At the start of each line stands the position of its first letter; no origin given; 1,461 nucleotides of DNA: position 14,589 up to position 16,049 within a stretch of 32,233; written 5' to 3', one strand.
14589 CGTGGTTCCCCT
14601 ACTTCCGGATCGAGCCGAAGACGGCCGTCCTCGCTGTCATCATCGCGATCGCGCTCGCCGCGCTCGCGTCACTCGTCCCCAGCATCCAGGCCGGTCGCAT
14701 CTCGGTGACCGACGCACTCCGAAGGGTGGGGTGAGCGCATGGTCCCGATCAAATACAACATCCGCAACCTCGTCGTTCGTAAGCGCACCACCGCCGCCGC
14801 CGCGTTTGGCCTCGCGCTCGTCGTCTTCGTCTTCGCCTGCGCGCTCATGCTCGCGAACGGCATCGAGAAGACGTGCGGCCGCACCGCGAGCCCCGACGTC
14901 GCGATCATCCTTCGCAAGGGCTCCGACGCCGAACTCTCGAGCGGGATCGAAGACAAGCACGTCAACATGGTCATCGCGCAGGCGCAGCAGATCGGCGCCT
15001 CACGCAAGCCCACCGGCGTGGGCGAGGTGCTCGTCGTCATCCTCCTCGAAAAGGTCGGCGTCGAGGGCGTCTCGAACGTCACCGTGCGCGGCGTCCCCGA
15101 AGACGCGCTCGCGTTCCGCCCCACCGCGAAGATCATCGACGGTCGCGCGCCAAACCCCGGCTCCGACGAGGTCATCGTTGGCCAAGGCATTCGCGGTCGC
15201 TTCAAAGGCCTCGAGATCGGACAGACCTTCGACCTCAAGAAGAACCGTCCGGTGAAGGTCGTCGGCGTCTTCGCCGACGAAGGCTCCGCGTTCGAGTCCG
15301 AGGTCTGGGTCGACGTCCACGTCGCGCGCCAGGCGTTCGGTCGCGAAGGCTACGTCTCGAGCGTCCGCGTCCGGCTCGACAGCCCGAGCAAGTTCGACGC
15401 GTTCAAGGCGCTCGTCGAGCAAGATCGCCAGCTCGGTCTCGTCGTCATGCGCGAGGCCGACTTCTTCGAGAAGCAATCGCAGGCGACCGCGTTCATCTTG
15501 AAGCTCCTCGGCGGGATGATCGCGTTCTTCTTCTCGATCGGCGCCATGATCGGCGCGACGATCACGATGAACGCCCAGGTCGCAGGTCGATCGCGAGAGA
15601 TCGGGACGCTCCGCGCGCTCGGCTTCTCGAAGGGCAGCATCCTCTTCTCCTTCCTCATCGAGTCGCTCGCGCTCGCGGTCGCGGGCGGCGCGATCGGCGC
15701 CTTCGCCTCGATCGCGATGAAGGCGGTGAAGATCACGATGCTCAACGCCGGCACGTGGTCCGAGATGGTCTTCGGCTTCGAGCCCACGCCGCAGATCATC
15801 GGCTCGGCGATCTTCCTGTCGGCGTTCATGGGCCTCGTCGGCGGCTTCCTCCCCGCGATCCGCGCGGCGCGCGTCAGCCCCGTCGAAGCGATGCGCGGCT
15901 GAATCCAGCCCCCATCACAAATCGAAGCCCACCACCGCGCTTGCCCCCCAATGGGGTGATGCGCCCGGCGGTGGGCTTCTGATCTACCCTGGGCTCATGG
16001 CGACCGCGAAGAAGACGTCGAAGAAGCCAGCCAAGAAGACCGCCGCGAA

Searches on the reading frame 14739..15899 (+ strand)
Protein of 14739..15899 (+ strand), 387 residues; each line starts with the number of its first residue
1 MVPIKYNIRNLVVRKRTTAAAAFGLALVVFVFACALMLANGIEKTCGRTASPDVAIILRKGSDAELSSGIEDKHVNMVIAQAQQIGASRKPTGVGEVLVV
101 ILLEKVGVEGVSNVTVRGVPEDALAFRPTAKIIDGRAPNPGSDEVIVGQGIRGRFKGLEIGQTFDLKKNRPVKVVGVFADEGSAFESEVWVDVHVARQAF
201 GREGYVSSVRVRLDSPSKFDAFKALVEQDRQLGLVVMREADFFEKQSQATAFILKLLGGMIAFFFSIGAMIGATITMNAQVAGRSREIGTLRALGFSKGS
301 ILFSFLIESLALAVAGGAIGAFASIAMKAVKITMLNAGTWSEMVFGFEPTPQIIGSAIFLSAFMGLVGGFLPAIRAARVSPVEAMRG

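Call 11: search_protein_families(library=pfam, proteins=[window:14739-15899:+], max_evalue=0.01)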
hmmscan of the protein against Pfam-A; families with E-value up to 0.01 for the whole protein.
window:14739-15899:+ (387 aa): 2 families
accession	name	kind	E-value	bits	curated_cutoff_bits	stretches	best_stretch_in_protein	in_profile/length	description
PF02687.27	FtsX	-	3e-15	56.7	25.5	1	260-381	2-120/120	FtsX-like permease C-terminal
PF25775.1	CC_STIL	-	0.0039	17.6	22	1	220-232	2-14/29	STIL coiled coil region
